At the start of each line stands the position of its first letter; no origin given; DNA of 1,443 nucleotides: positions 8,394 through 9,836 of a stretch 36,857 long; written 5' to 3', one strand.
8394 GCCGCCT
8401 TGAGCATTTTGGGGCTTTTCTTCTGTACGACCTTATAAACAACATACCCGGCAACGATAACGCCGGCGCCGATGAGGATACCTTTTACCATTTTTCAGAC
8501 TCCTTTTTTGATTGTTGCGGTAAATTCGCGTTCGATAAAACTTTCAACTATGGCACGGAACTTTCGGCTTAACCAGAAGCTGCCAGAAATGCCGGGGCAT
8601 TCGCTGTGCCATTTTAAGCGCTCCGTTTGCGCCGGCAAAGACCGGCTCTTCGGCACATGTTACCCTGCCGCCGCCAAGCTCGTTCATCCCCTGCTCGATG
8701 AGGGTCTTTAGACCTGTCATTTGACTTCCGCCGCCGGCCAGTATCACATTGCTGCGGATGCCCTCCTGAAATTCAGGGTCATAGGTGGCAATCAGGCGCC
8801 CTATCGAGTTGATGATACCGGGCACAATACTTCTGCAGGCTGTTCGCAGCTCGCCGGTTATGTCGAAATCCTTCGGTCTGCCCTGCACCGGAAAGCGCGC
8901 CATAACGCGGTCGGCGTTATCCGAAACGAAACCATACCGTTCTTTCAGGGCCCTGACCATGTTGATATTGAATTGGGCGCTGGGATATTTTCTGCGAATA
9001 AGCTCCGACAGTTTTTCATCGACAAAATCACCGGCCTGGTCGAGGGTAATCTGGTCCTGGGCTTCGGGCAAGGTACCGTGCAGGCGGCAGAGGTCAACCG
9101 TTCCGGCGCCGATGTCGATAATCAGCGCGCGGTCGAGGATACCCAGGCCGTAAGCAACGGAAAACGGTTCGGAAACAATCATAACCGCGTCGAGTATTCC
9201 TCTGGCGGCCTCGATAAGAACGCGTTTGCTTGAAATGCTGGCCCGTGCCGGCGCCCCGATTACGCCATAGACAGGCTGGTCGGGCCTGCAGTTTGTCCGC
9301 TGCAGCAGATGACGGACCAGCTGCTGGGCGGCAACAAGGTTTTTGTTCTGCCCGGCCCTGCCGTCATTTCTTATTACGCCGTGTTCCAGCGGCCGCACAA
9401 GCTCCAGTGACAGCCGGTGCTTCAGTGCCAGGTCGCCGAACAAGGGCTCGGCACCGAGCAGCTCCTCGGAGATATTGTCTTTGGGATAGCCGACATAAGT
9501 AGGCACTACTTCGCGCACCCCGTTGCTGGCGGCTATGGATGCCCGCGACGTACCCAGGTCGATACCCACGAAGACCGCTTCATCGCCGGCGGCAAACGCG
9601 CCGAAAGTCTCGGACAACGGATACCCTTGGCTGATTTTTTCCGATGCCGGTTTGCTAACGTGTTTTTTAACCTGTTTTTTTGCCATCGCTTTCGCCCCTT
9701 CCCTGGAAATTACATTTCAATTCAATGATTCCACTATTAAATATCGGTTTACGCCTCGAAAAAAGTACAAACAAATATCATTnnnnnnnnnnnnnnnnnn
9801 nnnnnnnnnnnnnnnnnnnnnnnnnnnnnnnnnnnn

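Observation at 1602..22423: Compact, divergent magnetosome gene cluster encoded as one co-directional block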

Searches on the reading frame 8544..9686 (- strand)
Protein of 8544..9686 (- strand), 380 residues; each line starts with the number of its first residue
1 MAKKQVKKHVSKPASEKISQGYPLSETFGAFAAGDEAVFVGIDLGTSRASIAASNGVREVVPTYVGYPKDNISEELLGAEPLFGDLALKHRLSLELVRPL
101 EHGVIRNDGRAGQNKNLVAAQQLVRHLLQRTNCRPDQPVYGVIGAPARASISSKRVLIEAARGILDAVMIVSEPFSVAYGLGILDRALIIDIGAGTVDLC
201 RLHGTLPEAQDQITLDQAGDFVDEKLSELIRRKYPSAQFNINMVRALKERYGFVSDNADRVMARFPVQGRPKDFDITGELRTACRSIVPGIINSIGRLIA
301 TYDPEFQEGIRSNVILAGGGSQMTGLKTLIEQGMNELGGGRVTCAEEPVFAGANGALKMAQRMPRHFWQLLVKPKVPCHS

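Call 5: search_protein_families(library=pfam, proteins=[window:8544-9686:-], max_evalue=0.01)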
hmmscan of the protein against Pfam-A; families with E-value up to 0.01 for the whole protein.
window:8544-9686:- (380 aa): 6 families
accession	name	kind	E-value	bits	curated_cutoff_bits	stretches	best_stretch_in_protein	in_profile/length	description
PF06723.19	MreB_Mbl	-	1.8e-21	76.8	27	1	39-363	3-322/327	MreB/Mbl protein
PF00022.25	Actin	-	8.7e-09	34.9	27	1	48-244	17-203/410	Actin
PF25216.1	Volactin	-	0.0016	18.4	35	1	274-360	233-321/321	Volactin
PF22128.2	Alp7A_like_C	-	0.0064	16.7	22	1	188-340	3-143/156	Alp7A C-terminal domain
PF14450.12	FtsA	-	0.0067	17.2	31.8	0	189-334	2-103/127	Cell division protein FtsA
PF25229.1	Salactin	-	0.0086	15.6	27.1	0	272-363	236-334/335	Salactin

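Call 7: search_protein_families(library=ncbifam, proteins=[window:8544-9686:-], max_evalue=0.01)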
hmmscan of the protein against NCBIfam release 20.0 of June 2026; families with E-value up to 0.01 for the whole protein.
window:8544-9686:- (380 aa): 9 families
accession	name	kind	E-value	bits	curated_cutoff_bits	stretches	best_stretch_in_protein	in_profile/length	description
NF040964.1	MamK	subfamily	1.7e-127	425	400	1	39-372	2-331/335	MamK family actin-like protein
NF053558.1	BeeR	equivalog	5.3e-63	213.1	530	1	38-371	1-348/349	BeeR family actin-like protein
NF010539.0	PRK13927.1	subfamily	5e-20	71.7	293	1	40-363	9-329/339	rod shape-determining protein MreB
TIGR00904.1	mreB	subfamily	2.7e-14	53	365.75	1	41-363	6-329/334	MreB/Mrl family cell shape determining protein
NF010540.1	PRK13929.1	exception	1.3e-10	40.9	515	1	40-358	7-322/334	rod-share determining protein MreBH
NF053533.1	salactin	equivalog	4.2e-05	22.8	400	1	180-363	144-335/335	actin-like salactin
TIGR01174.1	ftsA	equivalog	5.4e-05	22.4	175.85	1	188-335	199-339/371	cell division protein FtsA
NF011660.0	PRK15080.1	equivalog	0.00018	20.8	182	0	146-197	102-153/277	ethanolamine utilization protein EutJ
TIGR01175.1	pilM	subfamily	0.0075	15.3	133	0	243-333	223-305/348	type IV pilus assembly protein PilM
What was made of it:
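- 8544..9686 (-): mamK (380 aa actin-like filament protein). NF040964 MamK scores 425 bits, above the 400-bit cut-off, against 72 for MreB (call 7).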

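Call 9: find_encoding_contigs(protein=window:8544-9686:-, flank=10000, max_places=6)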
Protein window:8544-9686:- (380 aa): 8 contigs read that carry it; 6 places shown.
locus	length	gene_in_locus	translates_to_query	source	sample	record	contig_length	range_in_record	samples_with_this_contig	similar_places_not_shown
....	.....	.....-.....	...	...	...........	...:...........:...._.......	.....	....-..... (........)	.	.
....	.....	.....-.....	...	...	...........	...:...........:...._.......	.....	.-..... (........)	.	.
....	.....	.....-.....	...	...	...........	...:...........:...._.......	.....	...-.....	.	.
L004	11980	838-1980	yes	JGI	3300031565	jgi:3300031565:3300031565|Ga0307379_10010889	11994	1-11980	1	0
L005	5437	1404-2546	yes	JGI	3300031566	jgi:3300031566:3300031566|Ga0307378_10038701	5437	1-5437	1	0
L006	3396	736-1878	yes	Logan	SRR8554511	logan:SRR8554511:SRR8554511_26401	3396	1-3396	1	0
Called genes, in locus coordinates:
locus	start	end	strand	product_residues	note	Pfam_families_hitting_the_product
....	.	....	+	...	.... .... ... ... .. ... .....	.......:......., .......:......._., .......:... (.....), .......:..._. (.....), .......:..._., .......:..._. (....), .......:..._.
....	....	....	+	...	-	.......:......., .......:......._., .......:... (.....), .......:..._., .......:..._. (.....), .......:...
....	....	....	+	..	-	-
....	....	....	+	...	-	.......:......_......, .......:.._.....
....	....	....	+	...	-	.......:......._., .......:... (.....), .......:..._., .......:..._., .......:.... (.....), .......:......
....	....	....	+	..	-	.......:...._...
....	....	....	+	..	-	-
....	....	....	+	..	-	-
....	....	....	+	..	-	-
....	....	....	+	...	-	-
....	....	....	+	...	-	-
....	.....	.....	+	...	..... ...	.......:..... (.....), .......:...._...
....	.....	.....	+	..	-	-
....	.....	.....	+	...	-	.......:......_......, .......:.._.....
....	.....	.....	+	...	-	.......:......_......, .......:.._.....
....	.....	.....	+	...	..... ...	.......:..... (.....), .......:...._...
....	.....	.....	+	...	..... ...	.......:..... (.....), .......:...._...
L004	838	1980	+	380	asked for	PF00022:Actin (faint), PF06723:MreB_Mbl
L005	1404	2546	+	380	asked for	PF00022:Actin (faint), PF06723:MreB_Mbl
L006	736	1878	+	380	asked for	PF00022:Actin (faint), PF06723:MreB_Mbl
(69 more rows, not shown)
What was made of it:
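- The left flank is continuous in several assemblies (call 9).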

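Call 10: find_homologous_proteins(query=window:8544-9686:-)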
Query window:8544-9686:- (380 aa): 6244 proteins with E <= 0.001 among 8000 candidates; the best 120 are listed.
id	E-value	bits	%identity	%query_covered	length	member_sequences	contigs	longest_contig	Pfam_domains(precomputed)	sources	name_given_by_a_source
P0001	1.8e-249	845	100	100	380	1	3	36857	PF06723.20,PF00022.26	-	-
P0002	9.0e-192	655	84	89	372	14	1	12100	PF06723.20,PF00022.26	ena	-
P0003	4.0e-190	650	82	90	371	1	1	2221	PF06723.20,PF00022.26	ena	-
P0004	5.3e-190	649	79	97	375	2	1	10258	PF06723.20,PF00022.26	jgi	jgi:rod shape-determining protein MreB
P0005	9.6e-190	648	81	92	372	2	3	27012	PF06723.20,PF00022.26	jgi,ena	-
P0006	1.5e-189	648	78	98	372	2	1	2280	PF06723.20,PF00022.26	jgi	jgi:rod shape-determining protein MreB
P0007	1.9e-189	647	78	98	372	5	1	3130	PF06723.20,PF00022.26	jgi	-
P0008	3.8e-189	646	80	98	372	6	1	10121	PF06723.20,PF00022.26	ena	-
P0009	5.2e-189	646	77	98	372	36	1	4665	PF06723.20,PF00022.26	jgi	-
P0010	7.0e-189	646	81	96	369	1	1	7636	PF06723.20,PF00022.26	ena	-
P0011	3.3e-188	643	78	98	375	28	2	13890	PF06723.20,PF00022.26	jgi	jgi:rod shape-determining protein MreB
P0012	3.3e-188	643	78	98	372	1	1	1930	PF06723.20,PF25229.2,PF00022.26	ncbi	-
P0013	3.8e-188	643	77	98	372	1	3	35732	PF06723.20,PF00022.26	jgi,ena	-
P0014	2.6e-187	640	78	97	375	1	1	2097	PF06723.20,PF00022.26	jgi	jgi:rod shape-determining protein MreB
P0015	3.6e-187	640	79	96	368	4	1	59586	PF06723.20,PF25229.2,PF00022.26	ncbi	-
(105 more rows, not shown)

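Call 16: find_related_loci(query=A1, collection=genome_contigs, flank=10000)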
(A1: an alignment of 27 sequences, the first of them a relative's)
Query A1 (380 aa) in genome_contigs; peptide patterns used: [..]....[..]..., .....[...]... (x = any residue, [..] = any of these).
599 stretches matched a pattern (row limit reached: there are more); 580 encode a relative of the query (tblastn E <= 1e-3); the best 80 are kept; 80 distinct loci.
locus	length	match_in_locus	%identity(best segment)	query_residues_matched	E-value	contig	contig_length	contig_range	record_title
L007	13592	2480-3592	77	1-371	0e+0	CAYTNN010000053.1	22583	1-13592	MAG TPA_asm: uncultured Pirellulales bacterium isolate SRP178699_co2_413 genome assembly, contig: NODE_1475_length_22583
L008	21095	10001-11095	79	7-371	0e+0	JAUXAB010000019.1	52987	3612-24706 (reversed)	MAG: Phycisphaerae bacterium isolate CSMAG_2751 CSMAG_2751_k141_595563_length_52987_cov_31.9621, whole genome shotgun se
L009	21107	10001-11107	78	3-371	0e+0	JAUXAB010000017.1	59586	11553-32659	MAG: Phycisphaerae bacterium isolate CSMAG_2751 CSMAG_2751_k141_326053_length_59586_cov_28.8467, whole genome shotgun se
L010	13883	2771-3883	76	1-371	0e+0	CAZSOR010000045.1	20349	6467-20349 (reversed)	MAG TPA_asm: uncultured Pirellulales bacterium isolate binchicken_co262_305 genome assembly, contig: NODE_2737_length_20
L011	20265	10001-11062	75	20-372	0e+0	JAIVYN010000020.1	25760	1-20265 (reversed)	MAG: Candidatus Aegiribacteria sp. isolate SFP3_RS_05_5 NODE_192_length_25828_cov_5.655967, whole genome shotgun sequenc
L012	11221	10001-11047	74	24-372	0e+0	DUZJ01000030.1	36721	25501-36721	MAG TPA_asm: Planctomycetota bacterium isolate MAG_11118_pl_115 Ga0114922_10000527, whole genome shotgun sequence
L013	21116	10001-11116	72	1-372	0e+0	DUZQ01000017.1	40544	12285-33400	MAG TPA_asm: Planctomycetota bacterium isolate MAG_18080_pl_157 Ga0180433_10001384, whole genome shotgun sequence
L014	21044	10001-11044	71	24-371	1e-172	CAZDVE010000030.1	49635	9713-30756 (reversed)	MAG TPA_asm: uncultured Pirellulales bacterium isolate binchicken_co116_18 genome assembly, contig: NODE_527_length_4963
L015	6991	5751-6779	72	29-371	2e-170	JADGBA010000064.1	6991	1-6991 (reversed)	MAG: Candidatus Omnitrophota bacterium isolate nS315bin20 nS315_bin20_NODE_6922_length_6991_cov_4.029412, whole genome s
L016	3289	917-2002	68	1-371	2e-173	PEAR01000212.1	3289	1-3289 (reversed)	MAG: Candidatus Omnitrophota bacterium isolate Cal1bin1 scaffold771, whole genome shotgun sequence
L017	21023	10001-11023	71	30-371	3e-164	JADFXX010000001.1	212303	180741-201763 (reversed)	MAG: Candidatus Omnitrophota bacterium isolate nDJH2bin18 nDJH2_bin18_NODE_1_length_212303_cov_49.092258, whole genome s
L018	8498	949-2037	65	1-371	1e-160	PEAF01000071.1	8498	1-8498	MAG: Candidatus Omnitrophota bacterium isolate MBPbin6 scaffold540, whole genome shotgun sequence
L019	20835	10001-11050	62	36-380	6e-147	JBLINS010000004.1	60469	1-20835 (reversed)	MAG: Candidatus Omnitrophota bacterium isolate 3300053785_196 Ga0535658_0000569, whole genome shotgun sequence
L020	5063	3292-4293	56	37-371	9e-128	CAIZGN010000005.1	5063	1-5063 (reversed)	MAG: Candidatus Hydrogenedentes bacterium isolate Kiruna3_bin-1600 genome assembly, contig: bin-1600:005/740, whole geno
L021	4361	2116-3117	56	37-371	2e-127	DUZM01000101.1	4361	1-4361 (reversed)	MAG TPA_asm: Candidatus Hydrogenedentota bacterium isolate MAG_17963_hgd_111 Ga0180437_10042574, whole genome shotgun se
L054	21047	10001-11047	48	36-375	1e-109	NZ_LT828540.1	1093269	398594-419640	Desulfamplus magnetovallimortis isolate PRJEB14757, whole genome shotgun sequence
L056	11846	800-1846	51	34-371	1e-109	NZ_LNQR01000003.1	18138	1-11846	Candidatus Magnetominusculus xianensis strain HCH-1 contig003, whole genome shotgun sequence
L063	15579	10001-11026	49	40-371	1e-107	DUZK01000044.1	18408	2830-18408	MAG TPA_asm: Deltaproteobacteria bacterium isolate MAG_15370_dsfb_81 Ga0180009_10003307, whole genome shotgun sequence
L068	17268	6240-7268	50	40-371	2e-107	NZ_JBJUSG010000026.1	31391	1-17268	Candidatus Magnetominusculus dajiuhuensis isolate DJH-1 NODE_268_length_31391_cov_1541.519722, whole genome shotgun sequ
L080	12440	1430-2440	49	40-368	1e-104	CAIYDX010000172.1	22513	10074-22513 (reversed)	MAG: uncultured Geobacteraceae bacterium isolate AlinenLipids_bin-4284 genome assembly, contig: bin-4284:172/419, whole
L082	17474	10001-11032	49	38-371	1e-104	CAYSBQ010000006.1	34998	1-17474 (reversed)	MAG TPA_asm: uncultured Desulfobacterales bacterium isolate binchicken_co86_155 genome assembly, contig: NODE_137_length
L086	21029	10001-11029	49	36-369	7e-104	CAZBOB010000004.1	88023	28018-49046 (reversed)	MAG TPA_asm: uncultured Desulfobacteraceae bacterium isolate binchicken_co34_357 genome assembly, contig: NODE_252_lengt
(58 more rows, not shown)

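Call 49: list_cluster_members(proteins=[L054:9989-11050:+, L054:3998-4945:+, L054:5098-6984:+, L054:3724-4053:+, L054:9388-9849:+, L054:8957-9355:+, L054:19607-20554:+, L054:16940-18004:+, L054:2141-3019:+, L054:91-918:+])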
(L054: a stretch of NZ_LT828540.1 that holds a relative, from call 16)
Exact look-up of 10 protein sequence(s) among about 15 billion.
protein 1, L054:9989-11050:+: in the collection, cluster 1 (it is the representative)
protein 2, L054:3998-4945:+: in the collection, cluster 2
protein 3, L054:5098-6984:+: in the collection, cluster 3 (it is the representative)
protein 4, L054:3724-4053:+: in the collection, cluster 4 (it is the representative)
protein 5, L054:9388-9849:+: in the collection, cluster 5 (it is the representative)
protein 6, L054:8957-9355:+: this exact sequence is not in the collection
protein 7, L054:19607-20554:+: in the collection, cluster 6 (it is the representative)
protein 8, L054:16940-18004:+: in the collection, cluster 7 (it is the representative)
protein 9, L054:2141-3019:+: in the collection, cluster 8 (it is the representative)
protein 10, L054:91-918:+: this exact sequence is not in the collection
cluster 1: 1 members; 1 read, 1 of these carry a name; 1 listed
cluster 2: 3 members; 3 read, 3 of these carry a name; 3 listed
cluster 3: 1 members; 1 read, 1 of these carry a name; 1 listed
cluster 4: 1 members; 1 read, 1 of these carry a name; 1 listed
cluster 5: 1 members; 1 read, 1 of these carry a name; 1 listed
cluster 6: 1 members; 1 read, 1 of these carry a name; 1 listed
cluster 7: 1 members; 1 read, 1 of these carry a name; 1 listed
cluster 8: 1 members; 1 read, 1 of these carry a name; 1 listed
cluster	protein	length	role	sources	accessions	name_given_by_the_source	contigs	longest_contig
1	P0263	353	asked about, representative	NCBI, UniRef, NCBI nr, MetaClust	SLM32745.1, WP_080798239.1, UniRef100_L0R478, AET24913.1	The actin-like protein MamK involved in magnetosome alignments [Desulfamplus ... | The actin-like protein MamK involved in magnetosome alignments n=2 Tax=Desulfamplus ... | MamK family actin-like protein [Desulfamplus magnetovallimortis]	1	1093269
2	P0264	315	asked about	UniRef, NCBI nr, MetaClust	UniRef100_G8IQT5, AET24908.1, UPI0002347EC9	Magnetosome protein n=4 Tax=Desulfamplus magnetovallimortis TaxID=1246637 ... | magnetosome protein [Desulfamplus magnetovallimortis BW-1] | status=active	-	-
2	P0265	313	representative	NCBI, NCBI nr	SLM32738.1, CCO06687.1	Putative membrane tansporter, magnetosome protein MamM (homolog to MamB) [Desulfamplus ...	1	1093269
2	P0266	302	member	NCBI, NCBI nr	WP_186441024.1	cation diffusion facilitator family transporter [Desulfamplus magnetovallimortis]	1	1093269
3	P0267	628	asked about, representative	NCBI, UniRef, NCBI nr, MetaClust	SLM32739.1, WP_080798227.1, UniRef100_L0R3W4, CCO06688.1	Putative transporter, magnetosome protein MamN [Desulfamplus magnetovallimortis] | Putative transporter, magnetosome protein MamN n=1 Tax=Desulfamplus magnetovallimortis ... | SLC13 family permease [Desulfamplus magnetovallimortis]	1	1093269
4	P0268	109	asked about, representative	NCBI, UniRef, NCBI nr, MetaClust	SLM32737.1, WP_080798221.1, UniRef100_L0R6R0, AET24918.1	Magnetosome protein MamL [Desulfamplus magnetovallimortis] | Magnetosome protein MamL n=2 Tax=Desulfamplus magnetovallimortis TaxID=1246637 ... | LapA family protein [Desulfamplus magnetovallimortis]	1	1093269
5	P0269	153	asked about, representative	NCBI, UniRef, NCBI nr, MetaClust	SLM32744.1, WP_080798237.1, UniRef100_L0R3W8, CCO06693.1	Putative DNA-binding protein [Desulfamplus magnetovallimortis] | Putative DNA-binding protein n=1 Tax=Desulfamplus magnetovallimortis TaxID=1246637 ... | hypothetical protein [Desulfamplus magnetovallimortis]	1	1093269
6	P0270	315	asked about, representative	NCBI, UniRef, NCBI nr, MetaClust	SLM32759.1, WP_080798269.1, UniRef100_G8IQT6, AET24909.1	Putative cation diffusion facilitator family transporter, homolog to the magnetosome ... | Magnetosome protein n=2 Tax=Desulfamplus magnetovallimortis TaxID=1246637 ... | cation diffusion facilitator family transporter [Desulfamplus magnetovallimortis]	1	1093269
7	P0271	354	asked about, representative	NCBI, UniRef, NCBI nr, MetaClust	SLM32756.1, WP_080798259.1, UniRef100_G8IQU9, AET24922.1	Putative magnetosome protein with 2 PDZ-serine protease domains. Similar to the ... | Magnetosome protein n=2 Tax=Desulfamplus magnetovallimortis TaxID=1246637 ... | PDZ domain-containing protein [Desulfamplus magnetovallimortis]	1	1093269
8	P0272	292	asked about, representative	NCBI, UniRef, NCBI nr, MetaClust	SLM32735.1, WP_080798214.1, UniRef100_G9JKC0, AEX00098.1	Putative 4Fe-4S ferredoxin (NapH-type), iron-sulfur binding membrane protein. Homology ... | HMP4 n=2 Tax=Desulfamplus magnetovallimortis TaxID=1246637 RepID=G9JKC0_9BACT | 4Fe-4S binding protein [Desulfamplus magnetovallimortis]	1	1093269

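Call 60: list_cluster_members(proteins=[L056:180-677:+, L056:1908-2168:+, L056:3011-3175:+, L056:3179-4096:+, L086:9287-9766:+, L082:9497-9943:+, L063:11540-11707:+, L080:3183-3365:+, L068:8372-8545:+, L063:1956-2243:+])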
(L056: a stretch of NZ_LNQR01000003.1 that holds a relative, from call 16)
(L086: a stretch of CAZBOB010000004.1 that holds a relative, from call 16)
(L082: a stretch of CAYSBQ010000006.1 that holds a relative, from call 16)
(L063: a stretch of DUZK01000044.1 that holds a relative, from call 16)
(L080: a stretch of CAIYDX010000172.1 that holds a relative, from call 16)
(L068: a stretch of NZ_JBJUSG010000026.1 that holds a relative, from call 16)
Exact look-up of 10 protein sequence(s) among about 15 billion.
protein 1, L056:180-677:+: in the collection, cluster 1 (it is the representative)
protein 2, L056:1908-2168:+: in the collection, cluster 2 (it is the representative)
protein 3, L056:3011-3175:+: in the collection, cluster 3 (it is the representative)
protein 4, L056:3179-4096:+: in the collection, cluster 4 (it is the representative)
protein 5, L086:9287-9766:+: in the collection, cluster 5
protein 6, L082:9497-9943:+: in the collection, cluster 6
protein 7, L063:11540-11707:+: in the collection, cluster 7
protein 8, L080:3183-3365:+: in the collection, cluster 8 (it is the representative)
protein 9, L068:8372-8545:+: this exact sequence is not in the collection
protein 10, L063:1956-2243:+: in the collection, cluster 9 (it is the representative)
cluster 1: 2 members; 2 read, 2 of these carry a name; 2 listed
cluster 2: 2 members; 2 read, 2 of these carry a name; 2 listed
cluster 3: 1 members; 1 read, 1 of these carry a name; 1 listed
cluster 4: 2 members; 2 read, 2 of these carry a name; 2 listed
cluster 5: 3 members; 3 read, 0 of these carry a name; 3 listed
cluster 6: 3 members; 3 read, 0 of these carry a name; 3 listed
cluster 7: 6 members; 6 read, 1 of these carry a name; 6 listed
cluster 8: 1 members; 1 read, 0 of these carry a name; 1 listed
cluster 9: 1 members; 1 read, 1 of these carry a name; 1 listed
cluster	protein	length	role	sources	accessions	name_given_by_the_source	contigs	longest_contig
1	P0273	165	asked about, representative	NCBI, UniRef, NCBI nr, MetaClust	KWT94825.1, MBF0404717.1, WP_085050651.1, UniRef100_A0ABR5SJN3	hypothetical protein [Candidatus Magnetominusculus xianensis] | Magnetosome protein Man1 n=1 Tax=Candidatus Magnetominusculus xianensis TaxID=1748249 ... | status=active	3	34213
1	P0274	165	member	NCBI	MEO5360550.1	MAG: hypothetical protein H7843_08885 [Nitrospirota bacterium]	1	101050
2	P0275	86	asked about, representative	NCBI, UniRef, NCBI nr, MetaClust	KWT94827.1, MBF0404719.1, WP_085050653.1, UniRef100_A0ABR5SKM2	lipopolysaccharide assembly protein LapA domain-containing protein [Candidatus ... | Magnetosome protein Man2 n=1 Tax=Candidatus Magnetominusculus xianensis TaxID=1748249 ... | LapA family protein [Candidatus Magnetominusculus xianensis]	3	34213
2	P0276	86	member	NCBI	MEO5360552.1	MAG: LapA family protein [Nitrospirota bacterium]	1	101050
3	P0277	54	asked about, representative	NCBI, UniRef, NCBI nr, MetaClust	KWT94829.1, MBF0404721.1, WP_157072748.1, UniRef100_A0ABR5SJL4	hypothetical protein [Candidatus Magnetominusculus xianensis] | Magnetosome protein Man3 n=1 Tax=Candidatus Magnetominusculus xianensis TaxID=1748249 ... | status=active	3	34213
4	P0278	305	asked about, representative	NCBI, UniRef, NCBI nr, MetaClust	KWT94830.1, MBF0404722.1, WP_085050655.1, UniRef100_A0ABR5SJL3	PDZ domain-containing protein [Candidatus Magnetominusculus xianensis] | Magnetosome protein mamP n=1 Tax=Candidatus Magnetominusculus xianensis TaxID=1748249 ... | status=active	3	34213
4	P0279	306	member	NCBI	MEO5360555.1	MAG: PDZ domain-containing protein [Nitrospirota bacterium]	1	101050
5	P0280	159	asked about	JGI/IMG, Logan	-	-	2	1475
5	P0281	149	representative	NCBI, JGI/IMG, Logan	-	-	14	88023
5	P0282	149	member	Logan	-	-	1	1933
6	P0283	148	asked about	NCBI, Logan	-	-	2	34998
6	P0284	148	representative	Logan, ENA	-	-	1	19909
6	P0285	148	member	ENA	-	-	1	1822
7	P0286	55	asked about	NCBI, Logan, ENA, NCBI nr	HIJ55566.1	MAG TPA: hypothetical protein HPQ03_05515 [Deltaproteobacteria bacterium] | hypothetical protein [Deltaproteobacteria bacterium]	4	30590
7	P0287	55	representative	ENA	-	-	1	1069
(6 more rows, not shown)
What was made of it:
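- On man genes (Nitrospirota-type accessory set): The reference names are in calls 49 and 60.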
